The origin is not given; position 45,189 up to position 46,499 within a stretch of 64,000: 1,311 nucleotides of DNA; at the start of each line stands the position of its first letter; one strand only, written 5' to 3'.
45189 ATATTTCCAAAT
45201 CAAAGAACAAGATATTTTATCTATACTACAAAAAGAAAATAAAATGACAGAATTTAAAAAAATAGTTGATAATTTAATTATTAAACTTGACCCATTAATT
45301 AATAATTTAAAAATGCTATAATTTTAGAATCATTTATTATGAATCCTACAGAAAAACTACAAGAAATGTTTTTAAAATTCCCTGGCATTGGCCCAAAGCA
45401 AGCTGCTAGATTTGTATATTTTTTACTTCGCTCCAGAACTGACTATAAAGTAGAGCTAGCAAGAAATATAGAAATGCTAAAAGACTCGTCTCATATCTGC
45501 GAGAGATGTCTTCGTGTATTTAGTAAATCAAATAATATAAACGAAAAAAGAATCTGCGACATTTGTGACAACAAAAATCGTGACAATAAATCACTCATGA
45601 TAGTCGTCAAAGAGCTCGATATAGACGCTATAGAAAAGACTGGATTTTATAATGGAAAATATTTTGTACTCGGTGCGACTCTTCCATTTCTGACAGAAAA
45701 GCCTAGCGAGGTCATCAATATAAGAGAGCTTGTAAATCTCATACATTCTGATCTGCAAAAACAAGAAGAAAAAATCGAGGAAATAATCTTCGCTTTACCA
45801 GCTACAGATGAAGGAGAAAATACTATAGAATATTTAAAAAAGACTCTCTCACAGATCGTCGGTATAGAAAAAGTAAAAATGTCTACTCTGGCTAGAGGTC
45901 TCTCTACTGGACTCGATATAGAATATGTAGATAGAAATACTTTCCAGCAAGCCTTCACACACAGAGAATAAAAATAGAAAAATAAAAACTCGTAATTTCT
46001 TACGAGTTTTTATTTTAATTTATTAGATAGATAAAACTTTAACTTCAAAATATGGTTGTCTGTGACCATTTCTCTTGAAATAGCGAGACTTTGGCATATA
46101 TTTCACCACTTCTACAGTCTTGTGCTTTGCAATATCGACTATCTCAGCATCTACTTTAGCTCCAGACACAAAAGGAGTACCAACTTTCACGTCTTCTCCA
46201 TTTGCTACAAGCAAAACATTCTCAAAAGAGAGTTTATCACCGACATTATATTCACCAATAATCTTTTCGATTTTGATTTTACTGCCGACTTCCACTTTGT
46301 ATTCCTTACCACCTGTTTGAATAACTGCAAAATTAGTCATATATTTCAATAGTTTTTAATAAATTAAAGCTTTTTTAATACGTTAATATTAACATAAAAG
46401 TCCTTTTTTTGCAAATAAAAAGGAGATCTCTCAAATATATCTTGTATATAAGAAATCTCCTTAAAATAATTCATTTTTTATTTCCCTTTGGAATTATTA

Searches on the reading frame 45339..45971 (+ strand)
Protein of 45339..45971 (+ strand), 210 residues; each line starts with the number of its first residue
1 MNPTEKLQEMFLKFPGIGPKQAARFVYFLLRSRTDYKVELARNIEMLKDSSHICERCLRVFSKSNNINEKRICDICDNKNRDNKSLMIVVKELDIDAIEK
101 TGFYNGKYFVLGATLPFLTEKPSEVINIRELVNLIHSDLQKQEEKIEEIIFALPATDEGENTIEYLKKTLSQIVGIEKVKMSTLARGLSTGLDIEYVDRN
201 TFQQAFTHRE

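Call 47: search_protein_families(library=pfam, proteins=[window:45339-45971:+], max_evalue=0.00001)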
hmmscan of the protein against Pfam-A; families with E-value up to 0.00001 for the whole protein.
window:45339-45971:+ (210 aa): 2 families
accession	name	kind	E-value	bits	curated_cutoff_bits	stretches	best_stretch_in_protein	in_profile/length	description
PF13662.12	Toprim_4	-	2.6e-10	40.8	25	1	86-171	3-76/85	Toprim domain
PF21176.3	RecR_HhH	-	1.8e-06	28.1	27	1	5-45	2-42/45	RecR, helix-hairpin-helix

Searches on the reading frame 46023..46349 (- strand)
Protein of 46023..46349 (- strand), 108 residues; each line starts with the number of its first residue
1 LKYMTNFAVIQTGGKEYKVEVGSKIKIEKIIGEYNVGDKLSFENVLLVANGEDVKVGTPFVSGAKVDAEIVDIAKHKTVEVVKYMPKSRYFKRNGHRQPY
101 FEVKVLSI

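Call 47: search_protein_families(library=pfam, proteins=[window:46023-46349:-], max_evalue=0.00001)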
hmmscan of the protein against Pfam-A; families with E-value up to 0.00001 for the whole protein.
window:46023-46349:- (108 aa): 1 family
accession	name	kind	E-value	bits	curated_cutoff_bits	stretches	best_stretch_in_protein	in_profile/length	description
PF00829.26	Ribosomal_L21p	-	3.3e-31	107.9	27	1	7-108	2-99/99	Ribosomal prokaryotic L21 protein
